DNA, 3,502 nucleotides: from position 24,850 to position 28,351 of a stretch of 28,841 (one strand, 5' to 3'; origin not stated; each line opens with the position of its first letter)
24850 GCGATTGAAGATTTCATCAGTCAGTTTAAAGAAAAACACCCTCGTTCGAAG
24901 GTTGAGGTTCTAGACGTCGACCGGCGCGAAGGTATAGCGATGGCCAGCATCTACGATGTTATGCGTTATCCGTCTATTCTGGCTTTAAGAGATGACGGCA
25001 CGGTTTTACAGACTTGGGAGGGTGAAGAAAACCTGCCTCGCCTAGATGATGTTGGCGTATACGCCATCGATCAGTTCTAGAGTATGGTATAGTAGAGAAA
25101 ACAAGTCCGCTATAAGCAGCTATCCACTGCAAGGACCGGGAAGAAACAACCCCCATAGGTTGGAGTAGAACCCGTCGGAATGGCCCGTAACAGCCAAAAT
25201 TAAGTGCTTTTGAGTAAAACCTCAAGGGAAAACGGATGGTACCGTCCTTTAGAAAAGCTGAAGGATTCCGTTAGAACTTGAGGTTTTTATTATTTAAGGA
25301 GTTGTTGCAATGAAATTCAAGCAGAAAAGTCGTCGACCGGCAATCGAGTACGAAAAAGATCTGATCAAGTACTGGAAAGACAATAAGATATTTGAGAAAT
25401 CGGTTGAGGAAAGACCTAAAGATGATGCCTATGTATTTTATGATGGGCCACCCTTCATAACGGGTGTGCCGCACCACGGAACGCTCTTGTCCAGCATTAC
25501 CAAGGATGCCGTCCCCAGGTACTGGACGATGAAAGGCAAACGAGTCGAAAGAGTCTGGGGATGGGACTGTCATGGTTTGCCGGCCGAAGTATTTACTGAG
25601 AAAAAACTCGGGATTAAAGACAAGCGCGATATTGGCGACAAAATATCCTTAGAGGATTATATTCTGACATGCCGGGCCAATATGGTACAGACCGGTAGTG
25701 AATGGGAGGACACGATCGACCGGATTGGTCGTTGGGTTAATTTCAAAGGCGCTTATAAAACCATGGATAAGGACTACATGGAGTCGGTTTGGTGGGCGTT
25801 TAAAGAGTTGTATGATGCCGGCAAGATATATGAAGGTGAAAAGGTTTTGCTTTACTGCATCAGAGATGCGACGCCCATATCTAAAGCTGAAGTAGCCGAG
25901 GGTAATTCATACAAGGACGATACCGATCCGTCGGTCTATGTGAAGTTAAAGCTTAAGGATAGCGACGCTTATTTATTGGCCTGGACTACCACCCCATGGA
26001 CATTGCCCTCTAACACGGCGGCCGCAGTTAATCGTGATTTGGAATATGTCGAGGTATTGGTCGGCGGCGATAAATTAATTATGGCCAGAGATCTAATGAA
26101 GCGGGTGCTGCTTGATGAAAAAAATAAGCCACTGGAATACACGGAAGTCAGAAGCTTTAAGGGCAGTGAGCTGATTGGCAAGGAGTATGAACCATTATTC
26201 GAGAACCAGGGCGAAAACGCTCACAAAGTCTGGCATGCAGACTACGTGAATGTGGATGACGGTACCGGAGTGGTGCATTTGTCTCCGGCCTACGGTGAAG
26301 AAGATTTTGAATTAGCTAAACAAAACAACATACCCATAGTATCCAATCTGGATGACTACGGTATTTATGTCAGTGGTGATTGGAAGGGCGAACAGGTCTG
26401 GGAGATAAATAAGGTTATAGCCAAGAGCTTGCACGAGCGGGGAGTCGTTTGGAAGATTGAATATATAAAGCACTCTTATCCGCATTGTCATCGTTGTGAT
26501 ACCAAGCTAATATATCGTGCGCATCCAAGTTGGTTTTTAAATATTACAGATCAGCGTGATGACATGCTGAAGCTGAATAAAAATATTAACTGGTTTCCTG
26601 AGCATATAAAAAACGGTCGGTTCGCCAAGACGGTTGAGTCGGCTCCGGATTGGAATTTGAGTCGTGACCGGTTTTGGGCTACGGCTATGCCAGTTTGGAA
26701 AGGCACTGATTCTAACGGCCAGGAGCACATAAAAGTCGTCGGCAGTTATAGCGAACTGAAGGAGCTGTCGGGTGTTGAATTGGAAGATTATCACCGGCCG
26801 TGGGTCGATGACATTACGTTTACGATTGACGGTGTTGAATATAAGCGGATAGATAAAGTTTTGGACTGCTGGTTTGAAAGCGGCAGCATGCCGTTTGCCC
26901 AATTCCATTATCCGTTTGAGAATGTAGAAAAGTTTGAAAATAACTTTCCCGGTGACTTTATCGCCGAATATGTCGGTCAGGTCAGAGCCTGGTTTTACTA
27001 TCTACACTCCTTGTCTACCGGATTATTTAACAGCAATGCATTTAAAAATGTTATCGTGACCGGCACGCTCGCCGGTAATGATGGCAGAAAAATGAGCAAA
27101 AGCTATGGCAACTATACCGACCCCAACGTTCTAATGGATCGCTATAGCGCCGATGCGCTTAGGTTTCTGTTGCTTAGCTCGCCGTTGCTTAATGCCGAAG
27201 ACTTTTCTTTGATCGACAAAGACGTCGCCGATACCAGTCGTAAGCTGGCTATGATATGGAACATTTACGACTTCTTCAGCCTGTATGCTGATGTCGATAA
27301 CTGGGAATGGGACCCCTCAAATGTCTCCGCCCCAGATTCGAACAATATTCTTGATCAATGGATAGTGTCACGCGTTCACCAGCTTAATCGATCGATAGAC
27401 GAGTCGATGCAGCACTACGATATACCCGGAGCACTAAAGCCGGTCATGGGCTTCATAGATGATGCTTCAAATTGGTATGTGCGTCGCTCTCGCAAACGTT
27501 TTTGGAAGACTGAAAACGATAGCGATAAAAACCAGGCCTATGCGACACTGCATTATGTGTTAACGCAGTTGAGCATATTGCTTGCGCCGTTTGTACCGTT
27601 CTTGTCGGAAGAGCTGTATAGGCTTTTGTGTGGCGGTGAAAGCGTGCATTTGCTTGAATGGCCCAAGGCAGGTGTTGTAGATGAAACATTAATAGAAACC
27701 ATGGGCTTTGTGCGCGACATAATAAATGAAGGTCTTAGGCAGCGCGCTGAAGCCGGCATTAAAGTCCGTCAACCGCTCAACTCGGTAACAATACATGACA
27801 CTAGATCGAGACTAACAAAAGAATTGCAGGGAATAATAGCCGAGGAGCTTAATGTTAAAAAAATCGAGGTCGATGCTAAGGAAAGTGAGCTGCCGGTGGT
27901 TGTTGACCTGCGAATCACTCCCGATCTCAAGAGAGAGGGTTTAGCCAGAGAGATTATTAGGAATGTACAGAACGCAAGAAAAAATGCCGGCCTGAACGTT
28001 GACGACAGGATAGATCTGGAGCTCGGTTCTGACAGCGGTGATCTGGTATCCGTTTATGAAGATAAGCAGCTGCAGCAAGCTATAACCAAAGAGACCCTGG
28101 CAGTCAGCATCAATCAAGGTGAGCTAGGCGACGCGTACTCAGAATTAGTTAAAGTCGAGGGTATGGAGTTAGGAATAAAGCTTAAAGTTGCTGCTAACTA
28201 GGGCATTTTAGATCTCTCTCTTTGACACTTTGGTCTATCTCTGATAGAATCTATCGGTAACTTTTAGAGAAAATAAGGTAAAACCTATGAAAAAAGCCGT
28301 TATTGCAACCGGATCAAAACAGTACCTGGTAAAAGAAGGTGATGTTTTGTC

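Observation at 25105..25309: Ultrashort-Stem-I ileS T-box riboswitch in an apparent CPR genome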

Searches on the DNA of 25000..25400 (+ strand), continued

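Call 35: search_with_rna_model(model_id=R2, sources=[window, L002, L003, L004, L005, L006, L007, L008, L009, L010, L011, L012, L013, L014, L015, L016, L017, L018, L019, L020, L021, L022, L023, L024, L025, L026, L027, L028, L029, L030, L031, L032, L033, L034, L035, L036, L037, L038, L039, L040, L041, L042, L043, L044, L045, L046, L047, L048, L049, L050, L051, L052, L053, L054, L055, L056, L057, L058, L059, L060, L061, L062, L063, L064, L065, L066, L067, L068, L069, L070, L071, L072, L073, L074, L075, L076, L077, L078, L079, L080, L081], max_evalue=1e-8, make_alignment=true)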
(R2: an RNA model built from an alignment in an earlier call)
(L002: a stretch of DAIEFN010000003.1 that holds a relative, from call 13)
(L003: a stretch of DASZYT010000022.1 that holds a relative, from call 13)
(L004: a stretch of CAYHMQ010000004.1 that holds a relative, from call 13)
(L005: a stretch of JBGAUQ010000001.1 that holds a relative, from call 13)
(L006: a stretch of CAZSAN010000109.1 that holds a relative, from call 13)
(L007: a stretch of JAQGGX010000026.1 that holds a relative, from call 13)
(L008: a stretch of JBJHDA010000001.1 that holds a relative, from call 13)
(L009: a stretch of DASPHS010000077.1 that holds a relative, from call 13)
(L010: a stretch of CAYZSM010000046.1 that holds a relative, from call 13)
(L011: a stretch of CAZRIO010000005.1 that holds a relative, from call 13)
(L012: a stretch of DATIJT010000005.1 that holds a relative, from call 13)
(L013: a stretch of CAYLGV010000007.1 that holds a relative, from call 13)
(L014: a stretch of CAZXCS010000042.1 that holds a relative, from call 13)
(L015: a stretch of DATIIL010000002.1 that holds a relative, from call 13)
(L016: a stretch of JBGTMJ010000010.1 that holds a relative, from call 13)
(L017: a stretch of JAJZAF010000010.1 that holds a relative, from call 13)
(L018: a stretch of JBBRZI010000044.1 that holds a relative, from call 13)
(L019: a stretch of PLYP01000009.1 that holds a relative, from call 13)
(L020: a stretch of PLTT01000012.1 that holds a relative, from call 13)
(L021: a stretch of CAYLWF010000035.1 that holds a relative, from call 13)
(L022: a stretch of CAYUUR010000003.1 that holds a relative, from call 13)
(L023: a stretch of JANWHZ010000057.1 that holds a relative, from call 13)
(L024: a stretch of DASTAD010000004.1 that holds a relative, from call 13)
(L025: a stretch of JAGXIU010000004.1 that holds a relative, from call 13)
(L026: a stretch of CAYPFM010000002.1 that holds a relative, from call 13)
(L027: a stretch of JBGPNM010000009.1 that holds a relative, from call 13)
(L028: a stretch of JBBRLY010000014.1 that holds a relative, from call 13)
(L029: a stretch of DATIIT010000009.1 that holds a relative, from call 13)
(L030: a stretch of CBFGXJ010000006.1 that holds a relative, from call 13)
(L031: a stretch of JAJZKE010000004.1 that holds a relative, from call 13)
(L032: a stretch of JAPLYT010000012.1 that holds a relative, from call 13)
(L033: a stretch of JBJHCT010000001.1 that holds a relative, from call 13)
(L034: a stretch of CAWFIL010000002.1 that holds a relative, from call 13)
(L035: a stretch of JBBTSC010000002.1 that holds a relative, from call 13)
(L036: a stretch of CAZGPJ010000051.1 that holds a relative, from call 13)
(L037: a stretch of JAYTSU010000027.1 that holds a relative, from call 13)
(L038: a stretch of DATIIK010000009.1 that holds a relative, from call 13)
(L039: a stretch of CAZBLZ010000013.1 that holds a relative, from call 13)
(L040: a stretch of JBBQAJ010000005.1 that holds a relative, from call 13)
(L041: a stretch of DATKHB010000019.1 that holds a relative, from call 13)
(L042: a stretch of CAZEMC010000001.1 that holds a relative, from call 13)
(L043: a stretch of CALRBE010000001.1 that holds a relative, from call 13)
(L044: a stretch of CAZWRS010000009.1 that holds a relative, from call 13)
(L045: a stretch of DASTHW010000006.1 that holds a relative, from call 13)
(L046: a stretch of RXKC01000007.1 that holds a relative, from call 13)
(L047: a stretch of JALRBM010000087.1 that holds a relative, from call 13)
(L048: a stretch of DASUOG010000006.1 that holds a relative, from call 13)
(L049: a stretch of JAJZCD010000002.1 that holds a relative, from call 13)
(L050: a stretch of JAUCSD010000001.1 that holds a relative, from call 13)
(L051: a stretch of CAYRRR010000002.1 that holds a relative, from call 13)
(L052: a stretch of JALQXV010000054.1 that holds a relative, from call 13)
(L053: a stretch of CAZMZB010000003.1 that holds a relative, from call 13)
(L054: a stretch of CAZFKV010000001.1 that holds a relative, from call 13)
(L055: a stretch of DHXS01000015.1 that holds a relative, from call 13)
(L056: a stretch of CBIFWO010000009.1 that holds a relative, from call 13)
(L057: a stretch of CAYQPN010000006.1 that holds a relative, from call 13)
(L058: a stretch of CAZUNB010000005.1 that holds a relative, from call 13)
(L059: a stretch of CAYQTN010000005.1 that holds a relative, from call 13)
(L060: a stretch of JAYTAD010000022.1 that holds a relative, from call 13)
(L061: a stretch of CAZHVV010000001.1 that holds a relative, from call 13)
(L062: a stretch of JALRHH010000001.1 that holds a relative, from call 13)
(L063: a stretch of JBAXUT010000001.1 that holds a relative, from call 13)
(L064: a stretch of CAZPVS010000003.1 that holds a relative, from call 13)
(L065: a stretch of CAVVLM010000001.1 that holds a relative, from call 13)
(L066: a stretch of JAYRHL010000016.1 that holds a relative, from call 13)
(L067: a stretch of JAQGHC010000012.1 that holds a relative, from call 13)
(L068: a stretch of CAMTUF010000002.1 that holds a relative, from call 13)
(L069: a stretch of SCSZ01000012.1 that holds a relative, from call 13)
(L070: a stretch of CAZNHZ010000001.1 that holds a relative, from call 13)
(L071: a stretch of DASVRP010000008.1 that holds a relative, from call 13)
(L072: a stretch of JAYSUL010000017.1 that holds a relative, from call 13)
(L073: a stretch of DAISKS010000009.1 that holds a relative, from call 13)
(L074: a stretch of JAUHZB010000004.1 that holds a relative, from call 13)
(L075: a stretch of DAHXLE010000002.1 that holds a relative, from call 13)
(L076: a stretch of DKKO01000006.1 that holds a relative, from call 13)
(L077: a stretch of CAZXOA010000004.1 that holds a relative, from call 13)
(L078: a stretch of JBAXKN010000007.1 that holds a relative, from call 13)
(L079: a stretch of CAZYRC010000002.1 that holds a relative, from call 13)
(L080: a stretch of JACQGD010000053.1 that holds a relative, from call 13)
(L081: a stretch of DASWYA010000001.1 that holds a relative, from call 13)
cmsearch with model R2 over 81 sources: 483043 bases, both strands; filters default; matches with E-value up to 1e-8: 61.
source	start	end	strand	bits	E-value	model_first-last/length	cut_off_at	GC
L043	1403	1485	+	88.9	1.4e-19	1-86/86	no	0.39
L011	1397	1482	+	88.3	2e-19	1-86/86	no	0.45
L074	1390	1471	+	87.8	2.6e-19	1-86/86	no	0.44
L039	1370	1458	+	86.8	4.9e-19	1-86/86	no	0.44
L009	1375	1462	+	84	2.6e-18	1-86/86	no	0.44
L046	1041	1131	+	83.9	2.8e-18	1-86/86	no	0.43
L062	1230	1314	+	83.8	3e-18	1-86/86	no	0.39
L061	869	950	+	83.6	3.3e-18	1-86/86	no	0.39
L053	1379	1461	+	81.7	1e-17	1-86/86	no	0.41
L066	1401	1482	+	81.4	1.2e-17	1-86/86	no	0.48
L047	1397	1480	+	81.3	1.3e-17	1-86/86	no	0.42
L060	1395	1478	+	80.8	1.8e-17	1-86/86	no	0.4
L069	1400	1481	+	80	2.8e-17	1-86/86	no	0.44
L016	1395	1481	+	79.9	3e-17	1-86/86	no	0.44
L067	1392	1477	+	79.7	3.4e-17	1-86/86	no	0.42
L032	1391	1483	+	79.3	4.3e-17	1-86/86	no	0.42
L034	1400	1486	+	78.6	6.6e-17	1-86/86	no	0.45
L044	1399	1480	+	78.3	7.9e-17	1-86/86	no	0.49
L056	577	662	+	77.5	1.3e-16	1-86/86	no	0.4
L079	1396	1478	+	77.4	1.3e-16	1-86/86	no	0.45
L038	1363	1463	+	77.3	1.5e-16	1-86/86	no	0.45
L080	850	931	+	77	1.7e-16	1-86/86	no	0.39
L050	1355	1440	+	76.9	1.8e-16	1-86/86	no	0.42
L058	91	177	+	76.9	1.8e-16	1-86/86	no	0.39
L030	847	926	+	76.6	2.1e-16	1-86/86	no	0.49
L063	850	936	+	76.2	2.7e-16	1-86/86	no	0.33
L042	1391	1477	+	76.2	2.8e-16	1-86/86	no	0.4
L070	217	297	+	76.2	2.8e-16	1-86/86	no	0.4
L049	865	959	+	76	3e-16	1-86/86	no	0.45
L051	1053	1133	+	75.7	3.6e-16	1-86/86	no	0.54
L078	1402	1483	+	75.5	4.2e-16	1-86/86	no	0.4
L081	1399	1482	+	75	5.5e-16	1-86/86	no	0.44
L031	1392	1476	+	74.9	5.9e-16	1-86/86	no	0.4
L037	513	598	+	74.1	9.8e-16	1-86/86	no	0.41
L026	1379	1474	+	73.7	1.2e-15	1-86/86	no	0.4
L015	860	947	+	73.4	1.5e-15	1-86/86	no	0.49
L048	1403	1487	+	72.8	2.1e-15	1-86/86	no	0.47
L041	1401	1484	+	72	3.4e-15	1-86/86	no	0.44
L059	1357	1477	+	71.6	4.3e-15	1-86/86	no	0.45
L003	1397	1481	+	71.5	4.4e-15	1-86/86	no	0.47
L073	1403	1482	+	70.7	7.4e-15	1-86/86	no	0.43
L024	1392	1480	+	69.4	1.6e-14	1-86/86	no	0.43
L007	1394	1483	+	69.3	1.7e-14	1-86/86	no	0.44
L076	1396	1478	+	68.6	2.6e-14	1-86/86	no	0.39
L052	1358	1455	+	68.3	3e-14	1-86/86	no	0.38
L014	1389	1472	+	68.2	3.2e-14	1-86/86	no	0.51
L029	1392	1477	+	68.1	3.4e-14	1-86/86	no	0.49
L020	1392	1474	+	67.1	6.5e-14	1-86/86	no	0.43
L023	1396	1484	+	67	6.8e-14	1-86/86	no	0.53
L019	1390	1479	+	66.1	1.1e-13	1-86/86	no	0.46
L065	1390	1481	+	65.9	1.3e-13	1-86/86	no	0.39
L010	1052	1135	+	65.7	1.5e-13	1-86/86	no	0.58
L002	1384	1477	+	65.6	1.5e-13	1-86/86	no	0.39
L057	1387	1482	+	65.5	1.7e-13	1-86/86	no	0.39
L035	1405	1487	+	65.1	2.1e-13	1-86/86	no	0.37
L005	1402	1484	+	63.6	5e-13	1-86/86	no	0.52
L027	1395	1482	+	63.4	5.6e-13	1-86/86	no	0.59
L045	1390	1485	+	59.5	6.1e-12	1-86/86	no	0.47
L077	1407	1480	+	57.4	2e-11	1-86/86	no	0.51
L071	773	888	+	53.2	2.5e-10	1-86/86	no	0.48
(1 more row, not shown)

Alignment A4: 61 matches aligned to the model, 162 columns, each read 5' to 3' on its own strand. Consensus structure (alignment columns), stored with it:
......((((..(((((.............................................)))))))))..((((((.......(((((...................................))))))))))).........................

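Call 75: search_with_rna_model(model_id=R2, sources=[L004, L006, L012, L018, L021, L054, L068, L075], max_evalue=1, filters=off, show_alignments=3)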
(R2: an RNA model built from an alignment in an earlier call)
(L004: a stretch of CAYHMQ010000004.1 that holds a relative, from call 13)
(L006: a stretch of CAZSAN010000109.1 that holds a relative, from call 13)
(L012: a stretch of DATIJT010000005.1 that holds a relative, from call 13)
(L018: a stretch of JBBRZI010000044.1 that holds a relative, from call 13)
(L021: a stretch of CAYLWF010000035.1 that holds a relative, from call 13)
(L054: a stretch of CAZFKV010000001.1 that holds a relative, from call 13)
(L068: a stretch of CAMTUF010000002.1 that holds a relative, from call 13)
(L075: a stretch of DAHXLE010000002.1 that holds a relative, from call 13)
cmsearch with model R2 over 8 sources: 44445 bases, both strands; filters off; matches with E-value up to 1: 2.
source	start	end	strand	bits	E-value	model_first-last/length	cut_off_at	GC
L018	1363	1447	+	30.5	1.9e-05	1-86/86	no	0.52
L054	1404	1473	+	23.6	0.0011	1-86/86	no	0.49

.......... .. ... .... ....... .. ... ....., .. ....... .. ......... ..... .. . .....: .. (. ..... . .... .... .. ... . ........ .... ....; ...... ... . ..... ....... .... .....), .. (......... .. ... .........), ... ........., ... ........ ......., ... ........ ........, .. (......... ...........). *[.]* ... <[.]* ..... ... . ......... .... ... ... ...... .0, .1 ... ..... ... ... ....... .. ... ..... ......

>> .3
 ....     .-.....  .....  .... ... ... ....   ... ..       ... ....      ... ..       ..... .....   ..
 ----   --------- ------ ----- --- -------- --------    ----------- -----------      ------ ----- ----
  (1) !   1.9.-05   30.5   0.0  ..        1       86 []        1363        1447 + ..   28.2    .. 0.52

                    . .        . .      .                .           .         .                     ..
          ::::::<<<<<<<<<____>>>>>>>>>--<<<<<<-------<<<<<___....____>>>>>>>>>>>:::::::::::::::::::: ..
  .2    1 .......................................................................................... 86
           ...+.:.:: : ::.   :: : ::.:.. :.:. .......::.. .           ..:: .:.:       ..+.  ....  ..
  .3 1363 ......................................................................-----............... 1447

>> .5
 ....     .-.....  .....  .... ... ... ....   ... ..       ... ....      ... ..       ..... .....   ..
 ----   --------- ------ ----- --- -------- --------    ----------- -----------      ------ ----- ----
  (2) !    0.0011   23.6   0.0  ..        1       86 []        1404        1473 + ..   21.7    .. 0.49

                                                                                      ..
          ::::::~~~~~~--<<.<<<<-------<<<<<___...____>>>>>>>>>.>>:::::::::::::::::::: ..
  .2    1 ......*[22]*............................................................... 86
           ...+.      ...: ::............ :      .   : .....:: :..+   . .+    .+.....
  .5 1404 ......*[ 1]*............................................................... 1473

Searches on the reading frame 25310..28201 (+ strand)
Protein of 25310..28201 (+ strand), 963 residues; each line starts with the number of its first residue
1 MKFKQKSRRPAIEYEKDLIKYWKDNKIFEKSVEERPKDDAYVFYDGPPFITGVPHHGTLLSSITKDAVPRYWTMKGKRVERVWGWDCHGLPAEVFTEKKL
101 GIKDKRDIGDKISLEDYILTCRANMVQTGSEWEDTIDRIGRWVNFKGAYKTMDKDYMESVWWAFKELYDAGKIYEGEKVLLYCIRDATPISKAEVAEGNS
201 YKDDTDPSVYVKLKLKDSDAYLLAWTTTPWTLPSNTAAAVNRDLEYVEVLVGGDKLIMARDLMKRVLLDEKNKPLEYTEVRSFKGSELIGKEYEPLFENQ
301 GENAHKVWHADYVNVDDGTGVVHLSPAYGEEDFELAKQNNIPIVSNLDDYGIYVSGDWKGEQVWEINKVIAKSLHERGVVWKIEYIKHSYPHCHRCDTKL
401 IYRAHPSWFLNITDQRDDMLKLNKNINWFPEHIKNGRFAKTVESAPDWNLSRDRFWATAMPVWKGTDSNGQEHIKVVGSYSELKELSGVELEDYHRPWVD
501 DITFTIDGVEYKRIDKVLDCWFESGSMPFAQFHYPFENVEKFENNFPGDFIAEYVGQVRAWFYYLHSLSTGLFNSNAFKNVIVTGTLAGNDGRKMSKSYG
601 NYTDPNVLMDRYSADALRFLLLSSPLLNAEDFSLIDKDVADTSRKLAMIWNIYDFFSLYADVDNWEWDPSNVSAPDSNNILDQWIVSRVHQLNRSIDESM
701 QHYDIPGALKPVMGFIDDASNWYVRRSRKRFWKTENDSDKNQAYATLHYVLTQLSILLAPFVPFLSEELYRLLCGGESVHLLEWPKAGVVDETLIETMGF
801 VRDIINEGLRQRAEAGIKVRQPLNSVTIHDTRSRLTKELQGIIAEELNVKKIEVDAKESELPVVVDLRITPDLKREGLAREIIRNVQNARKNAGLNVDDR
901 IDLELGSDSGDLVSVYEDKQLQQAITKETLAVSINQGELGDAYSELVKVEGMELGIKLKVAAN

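Call 5: search_protein_families(library=pfam, proteins=[window:25310-28201:+])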
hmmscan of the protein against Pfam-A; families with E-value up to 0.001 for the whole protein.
window:25310-28201:+ (963 aa): 5 families
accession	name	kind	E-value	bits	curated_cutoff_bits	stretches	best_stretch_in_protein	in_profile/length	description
PF00133.28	tRNA-synt_1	-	4.9e-113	378.4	22.7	1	18-632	2-413/414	tRNA synthetases class I (I, L, M and V)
PF08264.19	Anticodon_1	-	7.8e-31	107.4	25.1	1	682-824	1-145/148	Anticodon-binding domain of tRNA ligase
PF19302.4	DUF5915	-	1.2e-19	71.1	27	1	857-959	96-193/195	Domain of unknown function (DUF5915)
PF09334.17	tRNA-synt_1g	-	1.1e-15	57.8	20.1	2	575-638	309-370/391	tRNA synthetases class I (M)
PF13603.12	tRNA-synt_1_2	-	4.1e-06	26.8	25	1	210-345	11-138/185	Leucyl-tRNA synthetase, editing domain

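Call 13: find_related_loci(query=window:25310-28201:+, collection=genome_contigs, flank=1500)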
Query window:25310-28201:+ (963 aa) in genome_contigs; peptide patterns used: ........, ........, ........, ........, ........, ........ (x = any residue, [..] = any of these).
600 stretches matched a pattern (row limit reached: there are more); 596 encode a relative of the query (tblastn E <= 1e-3); the best 80 are kept; 80 distinct loci.
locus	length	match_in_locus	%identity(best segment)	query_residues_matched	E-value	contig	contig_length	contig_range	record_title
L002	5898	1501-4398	77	1-962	0e+0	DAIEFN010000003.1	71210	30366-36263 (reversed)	MAG TPA_asm: Candidatus Saccharibacteria bacterium isolate clean967 NODE_3_length_71210_cov_17.277241, whole genome shot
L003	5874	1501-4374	71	1-958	0e+0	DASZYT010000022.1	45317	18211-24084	MAG TPA_asm: Candidatus Saccharimonadales bacterium isolate SMAG_U6217 k141_1215695, whole genome shotgun sequence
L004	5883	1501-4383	70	1-961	0e+0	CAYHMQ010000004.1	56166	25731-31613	MAG TPA_asm: uncultured Candidatus Saccharibacteria bacterium isolate ERP119705_co13_576 genome assembly, contig: NODE_6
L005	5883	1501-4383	70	1-958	0e+0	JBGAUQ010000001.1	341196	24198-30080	MAG: Candidatus Saccharimonadales bacterium isolate MAG_AAO_AS.77 AAOAS-77_NODE_1_length_341196_cov_10.715592, whole gen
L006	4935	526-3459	70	1-961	0e+0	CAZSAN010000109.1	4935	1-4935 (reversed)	MAG TPA_asm: uncultured Candidatus Saccharibacteria bacterium isolate binchicken_co84_80 genome assembly, contig: k141_1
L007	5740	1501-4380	70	1-959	0e+0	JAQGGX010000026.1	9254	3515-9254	MAG: Candidatus Saccharibacteria bacterium isolate RYN_418 scaffold_5923578, whole genome shotgun sequence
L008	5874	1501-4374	71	1-959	0e+0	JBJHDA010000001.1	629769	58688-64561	MAG: Candidatus Saccharibacteria bacterium isolate SF2967_J5348.maxbin.007_sub NODE_1_length_629769_cov_10.445477, whole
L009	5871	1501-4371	69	7-961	0e+0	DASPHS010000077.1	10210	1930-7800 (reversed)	MAG TPA_asm: Candidatus Saccharimonadales bacterium isolate SMAG_U11962 k141_734734, whole genome shotgun sequence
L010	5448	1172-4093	69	1-961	0e+0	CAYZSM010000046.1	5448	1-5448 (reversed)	MAG TPA_asm: uncultured Candidatus Saccharibacteria bacterium isolate SRP200132_co1_667 genome assembly, contig: NODE_29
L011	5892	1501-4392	69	1-959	0e+0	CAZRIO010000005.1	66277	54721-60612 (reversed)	MAG TPA_asm: uncultured Candidatus Saccharibacteria bacterium isolate SRP200132_co1_783 genome assembly, contig: NODE_59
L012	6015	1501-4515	67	1-958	0e+0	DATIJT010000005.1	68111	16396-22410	MAG TPA_asm: Candidatus Saccharimonadales bacterium isolate SMAG_U15698 k141_321432, whole genome shotgun sequence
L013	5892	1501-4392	69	1-959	0e+0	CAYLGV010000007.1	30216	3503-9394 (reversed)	MAG TPA_asm: uncultured Candidatus Saccharibacteria bacterium isolate SRP296810_co1_372 genome assembly, contig: NODE_13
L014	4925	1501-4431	68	1-962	0e+0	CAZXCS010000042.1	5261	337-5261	MAG TPA_asm: uncultured Candidatus Saccharibacteria bacterium isolate SRP200132_co1_288 genome assembly, contig: NODE_30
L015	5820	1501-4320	70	1-934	0e+0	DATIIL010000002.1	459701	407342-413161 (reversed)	MAG TPA_asm: Candidatus Saccharimonadales bacterium isolate SMAG_U15664 k141_644191, whole genome shotgun sequence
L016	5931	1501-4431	68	1-958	0e+0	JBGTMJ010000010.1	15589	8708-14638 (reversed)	MAG: Candidatus Saccharimonadales bacterium isolate JTS-RE36 k141_5800310, whole genome shotgun sequence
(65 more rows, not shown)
